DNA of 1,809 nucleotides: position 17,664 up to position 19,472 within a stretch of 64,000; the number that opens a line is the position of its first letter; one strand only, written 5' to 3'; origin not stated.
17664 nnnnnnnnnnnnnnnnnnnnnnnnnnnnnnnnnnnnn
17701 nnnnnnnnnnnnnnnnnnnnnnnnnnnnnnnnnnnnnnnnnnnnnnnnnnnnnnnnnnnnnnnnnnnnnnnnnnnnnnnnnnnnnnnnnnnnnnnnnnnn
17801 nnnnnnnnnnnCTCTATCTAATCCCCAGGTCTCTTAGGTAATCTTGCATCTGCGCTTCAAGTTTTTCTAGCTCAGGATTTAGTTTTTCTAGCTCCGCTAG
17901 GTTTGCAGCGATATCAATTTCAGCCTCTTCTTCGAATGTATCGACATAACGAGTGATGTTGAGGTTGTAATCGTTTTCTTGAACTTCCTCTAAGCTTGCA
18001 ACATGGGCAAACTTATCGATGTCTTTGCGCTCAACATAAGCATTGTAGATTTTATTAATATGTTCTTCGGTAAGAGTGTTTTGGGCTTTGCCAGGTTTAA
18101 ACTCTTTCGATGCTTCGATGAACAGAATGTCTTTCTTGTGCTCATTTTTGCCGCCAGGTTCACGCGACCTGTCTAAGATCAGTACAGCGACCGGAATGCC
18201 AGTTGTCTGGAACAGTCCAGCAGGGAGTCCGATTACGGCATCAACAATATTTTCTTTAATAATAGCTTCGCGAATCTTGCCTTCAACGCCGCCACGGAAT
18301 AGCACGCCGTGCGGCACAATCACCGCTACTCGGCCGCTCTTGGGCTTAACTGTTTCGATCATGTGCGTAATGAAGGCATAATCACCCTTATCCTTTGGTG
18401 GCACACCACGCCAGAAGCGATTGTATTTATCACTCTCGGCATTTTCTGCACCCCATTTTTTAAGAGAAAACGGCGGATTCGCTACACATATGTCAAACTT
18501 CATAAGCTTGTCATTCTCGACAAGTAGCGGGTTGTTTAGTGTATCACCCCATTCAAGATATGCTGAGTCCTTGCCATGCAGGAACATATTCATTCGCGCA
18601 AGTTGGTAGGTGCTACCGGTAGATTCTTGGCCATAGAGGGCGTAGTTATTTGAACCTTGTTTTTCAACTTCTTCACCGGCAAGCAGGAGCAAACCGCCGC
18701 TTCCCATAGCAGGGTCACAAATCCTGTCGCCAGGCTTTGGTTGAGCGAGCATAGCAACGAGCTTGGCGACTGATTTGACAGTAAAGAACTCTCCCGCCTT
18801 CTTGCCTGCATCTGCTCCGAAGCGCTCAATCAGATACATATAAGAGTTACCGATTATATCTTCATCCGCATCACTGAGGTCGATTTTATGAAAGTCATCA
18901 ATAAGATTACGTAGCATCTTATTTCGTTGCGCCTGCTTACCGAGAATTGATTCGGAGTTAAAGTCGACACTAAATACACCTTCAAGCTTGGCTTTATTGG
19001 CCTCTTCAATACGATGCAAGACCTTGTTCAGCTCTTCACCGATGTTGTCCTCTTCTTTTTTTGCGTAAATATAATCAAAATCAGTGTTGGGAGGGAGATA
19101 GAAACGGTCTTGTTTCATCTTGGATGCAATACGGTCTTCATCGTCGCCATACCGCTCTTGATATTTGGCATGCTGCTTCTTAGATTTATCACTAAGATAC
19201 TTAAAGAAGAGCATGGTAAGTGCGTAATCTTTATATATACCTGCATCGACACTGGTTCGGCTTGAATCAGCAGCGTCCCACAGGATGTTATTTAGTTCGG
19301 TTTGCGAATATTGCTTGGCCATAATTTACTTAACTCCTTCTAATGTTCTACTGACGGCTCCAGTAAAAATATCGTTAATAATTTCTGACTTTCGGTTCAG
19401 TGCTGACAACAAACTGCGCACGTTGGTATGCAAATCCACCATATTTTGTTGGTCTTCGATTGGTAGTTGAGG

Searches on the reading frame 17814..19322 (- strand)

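Call 101: search_protein_families(library=pfam, proteins=[window:17814-19322:-], max_evalue=0.001)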
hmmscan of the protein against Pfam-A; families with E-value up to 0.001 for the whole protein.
window:17814-19322:- (502 aa): 4 families
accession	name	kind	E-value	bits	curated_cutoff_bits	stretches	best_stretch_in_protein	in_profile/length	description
PF02384.22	N6_Mtase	-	6.4e-100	334.9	20.4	1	153-466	2-309/311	N-6 DNA Methylase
PF12161.14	HsdM_N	-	2.9e-23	83.4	24.5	1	10-144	1-135/135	HsdM N-terminal domain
PF07669.17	Eco57I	-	5.7e-06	27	25.3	1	270-364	68-163/171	Eco57I restriction-modification methylase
PF01170.24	UPF0020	-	0.00016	21.9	22.3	0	186-298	17-143/197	RMKL-like, methyltransferase domain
